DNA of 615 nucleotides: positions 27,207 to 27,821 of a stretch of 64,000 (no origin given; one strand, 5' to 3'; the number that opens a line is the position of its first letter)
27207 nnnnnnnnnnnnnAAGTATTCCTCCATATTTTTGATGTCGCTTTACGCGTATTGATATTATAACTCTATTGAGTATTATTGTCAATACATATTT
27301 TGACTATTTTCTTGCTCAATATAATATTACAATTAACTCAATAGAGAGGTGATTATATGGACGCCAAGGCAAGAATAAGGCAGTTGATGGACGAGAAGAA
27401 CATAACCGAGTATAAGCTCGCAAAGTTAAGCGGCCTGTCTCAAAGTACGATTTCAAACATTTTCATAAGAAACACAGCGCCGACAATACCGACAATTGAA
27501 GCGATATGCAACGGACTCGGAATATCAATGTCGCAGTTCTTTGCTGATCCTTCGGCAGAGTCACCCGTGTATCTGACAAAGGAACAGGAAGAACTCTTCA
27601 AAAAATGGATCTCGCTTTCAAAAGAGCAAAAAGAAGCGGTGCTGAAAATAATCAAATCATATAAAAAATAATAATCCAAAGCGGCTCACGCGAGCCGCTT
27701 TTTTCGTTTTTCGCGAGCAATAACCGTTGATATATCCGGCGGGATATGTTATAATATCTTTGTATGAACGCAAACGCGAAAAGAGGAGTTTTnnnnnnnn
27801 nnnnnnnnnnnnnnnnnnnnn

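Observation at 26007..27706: Low-GC two-gene cassette bracketed by a duplicated 29-bp terminator hairpin between spoVM and ligA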

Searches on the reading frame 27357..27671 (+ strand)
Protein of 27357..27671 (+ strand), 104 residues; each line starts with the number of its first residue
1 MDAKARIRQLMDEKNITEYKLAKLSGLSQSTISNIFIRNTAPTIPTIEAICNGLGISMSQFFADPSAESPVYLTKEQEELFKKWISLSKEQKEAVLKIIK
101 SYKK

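Call 6: search_protein_families(library=pfam, proteins=[window:27357-27671:+], max_evalue=0.1)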
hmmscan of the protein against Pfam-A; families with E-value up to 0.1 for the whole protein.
window:27357-27671:+ (104 aa): 11 families
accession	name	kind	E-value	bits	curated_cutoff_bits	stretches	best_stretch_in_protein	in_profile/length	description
PF01381.28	HTH_3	-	1.4e-11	44.7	23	1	7-60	1-54/55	Helix-turn-helix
PF13443.12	HTH_26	-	2.3e-10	41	22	1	6-62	1-58/63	Cro/C1-type HTH DNA-binding domain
PF13560.12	HTH_31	-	9.8e-06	26.2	27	1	5-57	4-57/64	Helix-turn-helix domain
PF12844.13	HTH_19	-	0.00086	19.6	30.2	1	6-59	3-56/64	Helix-turn-helix domain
PF17762.8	HTH_ParB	-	0.0017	18.9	22.6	1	7-35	12-40/102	ParB HTH domain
PF21716.3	dnstrm_HI1420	-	0.0052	17.1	27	0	19-59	47-87/90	Probable addiction module antidote protein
PF07022.19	Phage_CI_repr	-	0.014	16.1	22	1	5-44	1-40/65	Bacteriophage CI repressor helix-turn-helix domain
PF04814.19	HNF-1_N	-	0.02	15.8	29.7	1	3-35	122-154/175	Hepatocyte nuclear factor 1 (HNF-1), N terminus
PF13693.12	HTH_35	-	0.023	15.1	25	1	7-62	7-59/75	Winged helix-turn-helix DNA-binding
PF02796.21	HTH_7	-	0.029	14.9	23.8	0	5-32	12-38/45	Helix-turn-helix domain of resolvase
PF01047.28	MarR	-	0.07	13.5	24.6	0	8-35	10-37/59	MarR family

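Call 7: search_protein_families(library=padloc, proteins=[window:27357-27671:+], max_evalue=1)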
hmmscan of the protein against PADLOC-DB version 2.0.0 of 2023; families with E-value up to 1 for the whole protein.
window:27357-27671:+ (104 aa): 15 families
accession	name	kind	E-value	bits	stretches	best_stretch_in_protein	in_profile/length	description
PDLC02926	HTH_VI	-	1.2e-07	29.9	1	7-83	6-83/92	-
PDLC04142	capH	-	1.5e-06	27.2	1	4-103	8-99/103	capH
PDLC03951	RmrA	-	5.1e-06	23.7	1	5-93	11-93/400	-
PDLC03954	RmrA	-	5.8e-06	23.5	1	5-102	13-105/380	-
PDLC03948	RmrA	-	9.1e-05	19.5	1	5-93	11-95/397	-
PDLC03953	RmrA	-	0.0001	19.6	1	6-67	9-70/373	-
PDLC03949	RmrA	-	0.00022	18.2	1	12-94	12-89/363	-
PDLC03665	Control_protein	-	0.00039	18.6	1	6-61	12-68/77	control protein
PDLC03946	RmrA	-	0.00054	16.8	1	5-67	5-67/357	-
PDLC04775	PDC-M69A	-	0.00085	17.8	1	6-67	11-72/113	-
PDLC03982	PD-Lambda-2_B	-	0.00088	16.7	1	7-73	64-126/402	-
PDLC03668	Control_protein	-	0.0017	16.8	1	7-62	13-68/79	control protein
PDLC04758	PDC-M64B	-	0.0041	15.6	1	5-82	33-107/123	-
PDLC01222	typeIV_Cas11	-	0.011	14.1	1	67-102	39-74/94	CAS-IV-C; effector_SS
PDLC04133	mad1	-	0.015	13.6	1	11-34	1-24/60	mads_1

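Call 8: search_protein_families(library=ncbifam, proteins=[window:27357-27671:+], max_evalue=0.1)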
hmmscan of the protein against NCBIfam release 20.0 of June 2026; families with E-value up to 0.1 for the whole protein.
window:27357-27671:+ (104 aa): 13 families
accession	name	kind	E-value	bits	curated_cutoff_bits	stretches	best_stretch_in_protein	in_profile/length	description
NF007408.0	PRK09943.1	equivalog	5.9e-08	32.5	211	1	6-81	11-86/185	HTH-type transcriptional regulator PuuR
NF041951.1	phage_RstR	subfamily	1.7e-06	28.2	80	1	1-101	1-98/108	RstR family transcriptional repressor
NF010465.0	PRK13890.1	equivalog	1.3e-05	25.3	96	1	7-59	10-62/121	conjugal transfer protein TrbA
NF007271.0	PRK09726.1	equivalog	0.00044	20.2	79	1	10-71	20-79/88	type II toxin-antitoxin system antitoxin HipB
NF007257.0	PRK09706.1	subfamily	0.00047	20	101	1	5-99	8-111/135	transcriptional repressor DicA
NF038139.1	Reg_Aceta_RamB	equivalog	0.0012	17.6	700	1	5-98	5-95/465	acetate metabolism transcriptional regulator RamB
NF006015.0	PRK08154.1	subfamily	0.0095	15.1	204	1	5-70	33-98/314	anaerobic benzoate catabolism transcriptional regulator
NF038310.1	lysogeny_AimR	equivalog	0.014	14.4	70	1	7-40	1-34/365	AimR family lysis-lysogeny pheromone receptor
TIGR00270.2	TIGR00270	equivalog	0.034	14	110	1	4-60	77-133/159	multiprotein bridging factor aMBF1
TIGR02684.1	dnstrm_HI1420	hypoth_equivalog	0.044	14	53.7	0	14-58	44-86/89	addiction module antidote protein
TIGR04285.1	nucleoid_noc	exception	0.05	12.9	315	1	8-34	107-133/255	nucleoid occlusion protein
TIGR01765.1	tspaseT_teng_N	subfamily_domain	0.053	13.5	47.25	0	85-103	6-24/73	transposase, putative, N-terminal domain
TIGR03070.1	couple_hipB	subfamily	0.088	12.8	71.65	0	7-57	7-57/58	type II toxin-antitoxin system Y4mF family antitoxin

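Call 9: search_protein_families(library=phrogs, proteins=[window:27357-27671:+], max_evalue=0.1)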
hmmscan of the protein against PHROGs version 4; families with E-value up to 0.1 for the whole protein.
window:27357-27671:+ (104 aa): 35 families (the best 25 are shown)
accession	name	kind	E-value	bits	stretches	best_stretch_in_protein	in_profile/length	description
phrog_3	-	transcription regulation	3.4e-11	44.6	1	3-80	89-167/430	transcriptional repressor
phrog_8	-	transcription regulation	4.7e-11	43.7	1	5-89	164-248/346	transcriptional regulator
phrog_2967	-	transcription regulation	8.4e-11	42.8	1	4-69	12-77/225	transcriptional regulator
phrog_4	-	transcription regulation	9.5e-10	39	1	3-64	137-194/400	transcriptional repressor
phrog_4583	-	transcription regulation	1.1e-08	36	1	4-68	12-76/81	transcriptional repressor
phrog_1373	-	transcription regulation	2.6e-07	31.7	1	7-59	68-120/166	transcriptional regulator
phrog_5823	-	transcription regulation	9.2e-07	29.3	1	4-70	8-75/404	transcriptional regulator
phrog_13326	-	unknown function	1.3e-06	29.6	1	17-73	9-65/151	-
phrog_2328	-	transcription regulation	8e-06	26.7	1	4-59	17-72/128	transcriptional repressor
phrog_9103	-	transcription regulation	1.1e-05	26.4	1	6-61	12-67/78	transcriptional repressor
phrog_2439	-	transcription regulation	1.2e-05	25.4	1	5-103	10-102/367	transcriptional regulator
phrog_296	-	integration and excision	5.8e-05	23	1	1-39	226-264/626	DNA transposition protein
phrog_8994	-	unknown function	0.00011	23.1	1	7-58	10-62/74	-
phrog_18342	-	transcription regulation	0.00016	22.8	1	2-66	18-84/123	transcriptional repressor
phrog_1529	-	unknown function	0.00029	22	1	4-35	8-38/209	-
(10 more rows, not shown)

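Call 15: find_homologous_proteins(query=window:27357-27671:+)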
Query window:27357-27671:+ (104 aa): 171 proteins with E <= 0.001 among 180 candidates; the best 120 are listed.
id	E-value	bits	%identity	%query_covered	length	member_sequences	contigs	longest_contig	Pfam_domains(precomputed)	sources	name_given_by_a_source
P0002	2.0e-57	209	98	99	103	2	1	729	PF01381.29,PF13560.13,PF13443.13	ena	-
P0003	3.7e-49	182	84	100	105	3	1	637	PF01381.29,PF13443.13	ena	-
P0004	2.4e-45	170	79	99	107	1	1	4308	PF01381.29,PF13443.13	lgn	-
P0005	4.8e-45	169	79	99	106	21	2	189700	PF01381.29,PF13443.13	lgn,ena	-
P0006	9.4e-45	168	78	99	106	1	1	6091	PF01381.29,PF13443.13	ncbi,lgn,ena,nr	ncbi:MAG: helix-turn-helix transcriptional regulator [Oscillospiraceae bacterium]|nr:helix-turn-heli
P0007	1.3e-44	168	78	99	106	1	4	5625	PF01381.29,PF13443.13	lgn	-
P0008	1.3e-44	168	78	99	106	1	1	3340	PF01381.29,PF13443.13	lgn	-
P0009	1.4e-44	168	77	99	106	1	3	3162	PF01381.29,PF13443.13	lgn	-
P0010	5.6e-44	166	79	99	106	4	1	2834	PF01381.29,PF13443.13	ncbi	-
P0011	5.6e-44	166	77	99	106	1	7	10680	PF01381.29,PF13443.13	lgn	-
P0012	6.2e-44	165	79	99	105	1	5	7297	PF01381.29,PF13443.13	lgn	-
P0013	7.7e-44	165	79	99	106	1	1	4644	PF01381.29,PF13443.13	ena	-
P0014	8.5e-44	165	76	99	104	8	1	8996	PF01381.29,PF13443.13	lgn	-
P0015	9.3e-44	165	79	100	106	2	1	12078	PF01381.29,PF13443.13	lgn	-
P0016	1.2e-43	165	75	99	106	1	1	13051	PF01381.29,PF13443.13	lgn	-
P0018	1.2e-43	165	78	99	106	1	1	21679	PF01381.29,PF13560.13,PF13443.13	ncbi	-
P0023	6.9e-43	162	76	99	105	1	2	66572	PF01381.29,PF13560.13,PF13443.13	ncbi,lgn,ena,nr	ncbi:MAG: helix-turn-helix transcriptional regulator [Clostridia bacterium]|nr:helix-turn-helix tran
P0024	7.1e-43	162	74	99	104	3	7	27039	PF01381.29,PF13443.13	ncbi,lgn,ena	-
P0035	1.1e-41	158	73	99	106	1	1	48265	PF01381.29,PF13443.13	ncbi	ncbi:MAG: helix-turn-helix domain-containing protein [Candidatus Fimenecus sp.]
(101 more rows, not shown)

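Call 40: find_encoding_contigs(protein=P0005, flank=5000, max_places=3)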
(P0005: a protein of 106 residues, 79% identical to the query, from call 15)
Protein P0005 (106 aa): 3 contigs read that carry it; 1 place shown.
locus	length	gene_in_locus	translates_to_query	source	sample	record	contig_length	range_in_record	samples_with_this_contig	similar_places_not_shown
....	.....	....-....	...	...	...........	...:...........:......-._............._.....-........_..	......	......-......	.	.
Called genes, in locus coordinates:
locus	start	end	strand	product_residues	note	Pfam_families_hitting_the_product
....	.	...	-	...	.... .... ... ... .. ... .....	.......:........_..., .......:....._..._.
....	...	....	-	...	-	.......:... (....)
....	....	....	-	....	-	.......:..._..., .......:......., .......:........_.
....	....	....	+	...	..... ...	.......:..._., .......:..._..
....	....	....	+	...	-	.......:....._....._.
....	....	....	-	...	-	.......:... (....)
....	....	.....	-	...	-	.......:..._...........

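Call 41: find_encoding_contigs(protein=P0023, flank=5000, max_places=3)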
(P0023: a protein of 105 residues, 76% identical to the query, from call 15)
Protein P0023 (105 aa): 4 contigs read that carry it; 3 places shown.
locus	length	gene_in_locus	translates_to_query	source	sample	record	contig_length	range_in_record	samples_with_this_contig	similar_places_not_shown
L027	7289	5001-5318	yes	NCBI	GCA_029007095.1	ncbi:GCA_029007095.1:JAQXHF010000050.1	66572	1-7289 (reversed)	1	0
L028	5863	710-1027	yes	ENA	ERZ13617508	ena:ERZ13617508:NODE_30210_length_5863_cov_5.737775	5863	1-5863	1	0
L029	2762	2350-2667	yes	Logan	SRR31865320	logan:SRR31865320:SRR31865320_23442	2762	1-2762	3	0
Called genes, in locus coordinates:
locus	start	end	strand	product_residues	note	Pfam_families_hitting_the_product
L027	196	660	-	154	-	-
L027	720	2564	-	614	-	PF07944:Beta-AFase-like_GH127_cat, PF07221:GlcNAc_2-epim (faint), PF20736:Glyco_hydro127M, PF20737:Glyco_hydro127C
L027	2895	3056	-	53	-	-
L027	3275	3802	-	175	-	-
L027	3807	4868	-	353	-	-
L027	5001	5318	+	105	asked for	PF01381:HTH_3, PF13443:HTH_26, PF13560:HTH_31 (weak)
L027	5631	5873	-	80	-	PF01337:Barstar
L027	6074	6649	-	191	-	PF11667:DUF3267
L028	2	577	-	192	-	?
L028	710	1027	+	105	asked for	PF01381:HTH_3, PF13443:HTH_26, PF13560:HTH_31 (weak)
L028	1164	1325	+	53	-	-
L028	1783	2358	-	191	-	PF11667:DUF3267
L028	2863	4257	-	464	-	PF04326:SLFN_AlbA_2, PF13749:HATPase_c_4, PF21247:Fic-like_C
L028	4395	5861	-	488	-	?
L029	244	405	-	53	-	-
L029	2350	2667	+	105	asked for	PF01381:HTH_3, PF13443:HTH_26, PF13560:HTH_31 (weak)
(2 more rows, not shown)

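Call 42: find_encoding_contigs(protein=P0018, flank=5000, max_places=3)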
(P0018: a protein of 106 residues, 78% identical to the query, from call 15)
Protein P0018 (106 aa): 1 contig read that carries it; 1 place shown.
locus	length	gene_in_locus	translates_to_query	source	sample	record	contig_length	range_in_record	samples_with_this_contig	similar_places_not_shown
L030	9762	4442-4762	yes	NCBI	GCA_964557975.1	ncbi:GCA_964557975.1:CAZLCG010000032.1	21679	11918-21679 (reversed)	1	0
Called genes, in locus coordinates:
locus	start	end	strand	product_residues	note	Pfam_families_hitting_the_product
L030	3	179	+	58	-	?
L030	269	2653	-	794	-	PF13306:LRR_5, PF13855:LRR_8 (faint), PF13306:LRR_5, PF18885:DUF5648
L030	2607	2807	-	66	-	PF13306:LRR_5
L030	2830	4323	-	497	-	-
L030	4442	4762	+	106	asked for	PF01381:HTH_3, PF13443:HTH_26, PF13560:HTH_31 (faint)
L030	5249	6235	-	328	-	PF00781:DAGK_cat, PF19279:YegS_C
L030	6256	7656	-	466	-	PF28494:GlyRS_ins_1 (faint), PF00587:tRNA-synt_2b, PF03129:HGTP_anticodon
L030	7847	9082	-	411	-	PF13347:MFS_2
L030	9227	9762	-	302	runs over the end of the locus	PF02086:MethyltransfD12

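Call 59: find_encoding_contigs(protein=P0002, flank=3000, max_places=5)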
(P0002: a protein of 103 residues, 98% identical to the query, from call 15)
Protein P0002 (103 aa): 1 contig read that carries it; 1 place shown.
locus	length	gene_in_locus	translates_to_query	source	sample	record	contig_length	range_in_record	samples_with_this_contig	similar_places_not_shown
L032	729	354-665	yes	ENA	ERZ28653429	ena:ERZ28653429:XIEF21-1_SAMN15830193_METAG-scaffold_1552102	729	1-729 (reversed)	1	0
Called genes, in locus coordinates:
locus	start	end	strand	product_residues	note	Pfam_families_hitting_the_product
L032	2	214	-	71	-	?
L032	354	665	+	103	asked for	PF01381:HTH_3, PF13443:HTH_26, PF13560:HTH_31 (weak)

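Call 65: search_protein_families(library=pfam, proteins=[L032:2-214:-], max_evalue=0.01)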
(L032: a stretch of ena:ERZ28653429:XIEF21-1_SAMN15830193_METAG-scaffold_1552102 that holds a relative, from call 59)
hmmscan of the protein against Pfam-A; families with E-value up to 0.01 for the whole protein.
L032:2-214:- (71 aa): 0 families

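Call 71: find_encoding_contigs(protein=P0003, flank=3000, max_places=4)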
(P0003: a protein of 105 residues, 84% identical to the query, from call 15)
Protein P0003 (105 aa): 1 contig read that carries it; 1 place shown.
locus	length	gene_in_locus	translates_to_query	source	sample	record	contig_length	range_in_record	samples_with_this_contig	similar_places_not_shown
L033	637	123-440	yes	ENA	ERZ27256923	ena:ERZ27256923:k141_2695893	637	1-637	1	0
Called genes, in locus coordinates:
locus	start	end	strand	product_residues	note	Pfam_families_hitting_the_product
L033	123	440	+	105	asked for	PF01381:HTH_3, PF13443:HTH_26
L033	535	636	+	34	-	?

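Call 72: find_encoding_contigs(protein=P0035, flank=6000, max_places=3)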
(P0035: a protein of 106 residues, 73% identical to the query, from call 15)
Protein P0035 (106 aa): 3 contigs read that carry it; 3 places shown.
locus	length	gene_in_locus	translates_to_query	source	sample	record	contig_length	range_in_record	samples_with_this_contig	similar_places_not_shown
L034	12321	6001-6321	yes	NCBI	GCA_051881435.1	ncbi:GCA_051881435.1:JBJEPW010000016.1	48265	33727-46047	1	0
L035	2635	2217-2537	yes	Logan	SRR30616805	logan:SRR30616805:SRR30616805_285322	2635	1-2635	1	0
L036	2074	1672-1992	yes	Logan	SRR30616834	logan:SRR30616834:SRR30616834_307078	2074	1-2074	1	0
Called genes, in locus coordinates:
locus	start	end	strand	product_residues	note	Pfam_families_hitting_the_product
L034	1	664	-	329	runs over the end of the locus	PF00248:Aldo_ket_red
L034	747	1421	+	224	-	PF02390:Methyltransf_4, PF13847:Methyltransf_31 (weak), PF13649:Methyltransf_25 (weak)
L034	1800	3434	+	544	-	PF13306:LRR_5, PF13855:LRR_8 (faint), PF05725:FNIP (faint), PF12799:LRR_4 (faint), PF13306:LRR_5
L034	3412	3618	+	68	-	PF19085:Choline_bind_2 (faint), PF19127:Choline_bind_3 (faint), PF01473:Choline_bind_1 (weak)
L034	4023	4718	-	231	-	PF13240:Zn_Ribbon_1 (weak), PF13248:Zn_ribbon_3 (weak)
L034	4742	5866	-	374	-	-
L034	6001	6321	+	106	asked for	PF01381:HTH_3, PF13443:HTH_26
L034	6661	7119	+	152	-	PF13673:Acetyltransf_10, PF00583:Acetyltransf_1, PF13508:Acetyltransf_7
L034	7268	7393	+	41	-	-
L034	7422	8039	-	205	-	PF02677:QueH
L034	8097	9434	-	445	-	PF01595:CNNM, PF00571:CBS, PF03471:CorC_HlyC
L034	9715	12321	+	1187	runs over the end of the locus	PF01855:POR_N, PF17147:PFOR_II, PF01558:POR, PF10371:EKR, PF12838:Fer4_7, PF13187:Fer4_9 (weak), PF13237:Fer4_10 (weak), PF13484:Fer4_16 (weak), +1 more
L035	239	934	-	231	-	PF13240:Zn_Ribbon_1 (weak), PF13248:Zn_ribbon_3 (weak)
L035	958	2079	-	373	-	-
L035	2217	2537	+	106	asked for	PF01381:HTH_3, PF13443:HTH_26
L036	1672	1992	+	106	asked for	PF01381:HTH_3, PF13443:HTH_26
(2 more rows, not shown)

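Call 73: find_encoding_contigs(protein=P0024, flank=6000, max_places=5)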
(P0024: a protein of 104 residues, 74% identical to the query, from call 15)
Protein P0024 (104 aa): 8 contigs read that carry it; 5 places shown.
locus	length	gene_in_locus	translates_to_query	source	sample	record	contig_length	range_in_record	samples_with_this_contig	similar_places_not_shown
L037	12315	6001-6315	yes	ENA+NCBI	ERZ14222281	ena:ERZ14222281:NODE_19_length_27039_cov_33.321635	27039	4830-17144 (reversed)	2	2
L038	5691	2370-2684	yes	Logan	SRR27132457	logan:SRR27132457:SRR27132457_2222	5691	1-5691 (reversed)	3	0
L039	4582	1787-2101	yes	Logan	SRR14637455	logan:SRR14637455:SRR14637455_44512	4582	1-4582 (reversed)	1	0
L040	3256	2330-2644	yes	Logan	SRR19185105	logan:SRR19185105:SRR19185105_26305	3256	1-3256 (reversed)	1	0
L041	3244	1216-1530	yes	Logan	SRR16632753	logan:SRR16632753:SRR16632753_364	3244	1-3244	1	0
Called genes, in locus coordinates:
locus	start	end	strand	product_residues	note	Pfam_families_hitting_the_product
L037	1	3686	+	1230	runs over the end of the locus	PF02922:CBM_48, PF00128:Alpha-amylase, PF21653:pulA_all-beta (weak), PF06458:MucBP, PF16738:CBM26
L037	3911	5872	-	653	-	PF09479:Flg_new, PF00404:Dockerin_1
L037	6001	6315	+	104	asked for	PF01381:HTH_3, PF13443:HTH_26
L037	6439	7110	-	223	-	PF25084:LbH_EIF2B, PF25087:GMPPB_C, PF00132:Hexapep (weak)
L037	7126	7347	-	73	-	-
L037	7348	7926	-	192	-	PF01569:PAP2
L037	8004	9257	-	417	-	PF13167:GTP-bdg_N, PF16360:GTP-bdg_M, PF00350:Dynamin_N (faint), PF00009:GTP_EFTU (faint), PF01926:MMR_HSR1, PF02421:FeoB_N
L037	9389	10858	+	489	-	PF00890:FAD_binding_2, PF03486:HI0933_like (faint), PF07992:Pyr_redox_2 (faint)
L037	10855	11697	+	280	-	PF02749:QRPTase_N, PF01729:QRPTase_C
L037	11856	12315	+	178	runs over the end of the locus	-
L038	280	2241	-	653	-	PF09479:Flg_new, PF00404:Dockerin_1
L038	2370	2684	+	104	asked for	PF01381:HTH_3, PF13443:HTH_26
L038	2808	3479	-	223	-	PF25084:LbH_EIF2B, PF25087:GMPPB_C, PF00132:Hexapep (weak)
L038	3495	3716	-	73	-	-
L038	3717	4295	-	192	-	PF01569:PAP2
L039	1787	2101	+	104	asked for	PF01381:HTH_3, PF13443:HTH_26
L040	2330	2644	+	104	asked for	PF01381:HTH_3, PF13443:HTH_26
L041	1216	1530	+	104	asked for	PF01381:HTH_3, PF13443:HTH_26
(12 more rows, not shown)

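Call 83: search_solved_structures(query=window:27357-27671:+, max_evalue=0.001)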
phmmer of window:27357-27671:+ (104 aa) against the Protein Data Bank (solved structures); distinct sequences matched with E-value up to 0.001: 1.
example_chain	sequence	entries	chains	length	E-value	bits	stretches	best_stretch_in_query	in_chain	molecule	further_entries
3b7h_A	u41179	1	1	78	3.1e-09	40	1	6-65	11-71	Prophage Lp1 protein 11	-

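Call 87: find_related_loci(query=window:27357-27671:+, collection=viral_contigs, flank=6000)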
Query window:27357-27671:+ (104 aa) in viral_contigs; peptide patterns used: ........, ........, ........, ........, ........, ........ (x = any residue, [..] = any of these).
10 stretches matched a pattern, but none encodes a relative of the query by tblastn (E <= 1e-3).

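Call 88: search_dna_similar(query=window:27357-27671:+, collection=phages, mode=protein, max_rows=8)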
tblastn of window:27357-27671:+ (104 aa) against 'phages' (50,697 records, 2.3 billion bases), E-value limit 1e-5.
Records with a match: 24; places in all: 29; records where one place covers at least 80% of the query: 21.
Best place of each record, by identity: <60% 24.
By first word of the organism name: Blautia 3; Coprococcus 3; Oscillospiraceae 2; Faecalimonas 2; Agathobacter 2; Bacteriophage 2; Streptococcus 2; Clostridium 2; phage 1; Acutalibacteraceae 1; and 4 more.
By host as written in the record: - 3; Blautia sp. 3; Coprococcus sp. 3; Oscillospiraceae 2; Faecalimonas sp. 2; Agathobacter sp. 2; Clostridium perfringens 5147-97 2; Acutalibacteraceae 1; and 6 more.
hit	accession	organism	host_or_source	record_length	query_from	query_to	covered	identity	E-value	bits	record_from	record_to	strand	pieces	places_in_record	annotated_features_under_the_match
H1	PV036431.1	Oscillospiraceae phage NatCom_21982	Oscillospiraceae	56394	1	101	97%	51.5%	3e-26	106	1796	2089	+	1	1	hypothetical protein (x2)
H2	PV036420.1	phage NatCom_9287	human feces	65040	1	101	97%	51.5%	3e-26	106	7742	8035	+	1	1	hypothetical protein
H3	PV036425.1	Oscillospiraceae phage NatCom_11393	Oscillospiraceae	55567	1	101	97%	50.5%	2e-25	103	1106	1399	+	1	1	hypothetical protein (x2)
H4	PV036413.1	Acutalibacteraceae phage NatCom_991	Acutalibacteraceae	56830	1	101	97%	49.5%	3e-27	108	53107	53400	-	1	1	hypothetical protein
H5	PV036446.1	Faecalimonas phage NatCom_33527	Faecalimonas sp.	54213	6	104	95%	37.4%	2e-17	81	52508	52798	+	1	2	hypothetical protein (x3)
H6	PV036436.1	Faecalimonas phage NatCom_26447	Faecalimonas sp.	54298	6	104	95%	37.4%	2e-17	81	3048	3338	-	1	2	hypothetical protein (x3)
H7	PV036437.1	Blautia phage NatCom_27009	Blautia sp.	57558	6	104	95%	37.4%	2e-17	81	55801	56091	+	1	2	hypothetical protein (x3)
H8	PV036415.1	Blautia phage NatCom_2932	Blautia sp.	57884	6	104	95%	37.4%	2e-17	81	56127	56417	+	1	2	hypothetical protein (x3)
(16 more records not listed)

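Call 89: search_dna_similar(query=window:27357-27671:+, collection=plasmids, mode=protein, max_rows=8)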
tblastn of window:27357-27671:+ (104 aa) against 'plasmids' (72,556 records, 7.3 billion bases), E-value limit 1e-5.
Records with a match: 18; places in all: 18; records where one place covers at least 80% of the query: 10.
Best place of each record, by identity: <60% 18.
By first word of the organism name: Paracoccus 8; Monoglobus 2; Exiguobacterium 2; Subdoligranulum 1; Paraburkholderia 1; Alicyclobacillus 1; Sulfitobacter 1; Phyllobacterium 1; Gemmobacter 1.
By predicted mobility (MOB-suite, as given by PLSDB): non-mobilizable 13; conjugative 3; mobilizable 2.
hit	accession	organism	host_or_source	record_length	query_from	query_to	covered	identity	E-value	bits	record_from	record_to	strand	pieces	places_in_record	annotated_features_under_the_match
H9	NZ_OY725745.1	Monoglobus pectinilyticus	-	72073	1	103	99%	39.8%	4e-19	87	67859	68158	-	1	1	helix-turn-helix transcriptional regulator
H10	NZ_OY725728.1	Monoglobus pectinilyticus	-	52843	1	85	82%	37.0%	4e-7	53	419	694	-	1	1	helix-turn-helix transcriptional regulator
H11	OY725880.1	Subdoligranulum variabile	-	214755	3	78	73%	40.3%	4e-9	59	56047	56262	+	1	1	none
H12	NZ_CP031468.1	Paraburkholderia caffeinilytica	mix culture,tea plantation soil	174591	6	91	83%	34.1%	4e-6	50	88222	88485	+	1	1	cupin domain-containing protein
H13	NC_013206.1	Alicyclobacillus acidocaldarius subsp. acidocaldarius DSM ...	-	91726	6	65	58%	44.3%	6e-6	50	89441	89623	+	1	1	helix-turn-helix transcriptional regulator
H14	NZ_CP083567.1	Sulfitobacter sp. W027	-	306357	2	80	76%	33.3%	1e-6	52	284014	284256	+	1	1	cupin domain-containing protein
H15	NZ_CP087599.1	Paracoccus sp. MA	cell culture,soil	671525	2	89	85%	28.9%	4e-7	53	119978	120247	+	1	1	cupin domain-containing protein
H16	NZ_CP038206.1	Paracoccus pantotrophus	single cell,soil associated with ...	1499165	2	89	85%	28.9%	4e-7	53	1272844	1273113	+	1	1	none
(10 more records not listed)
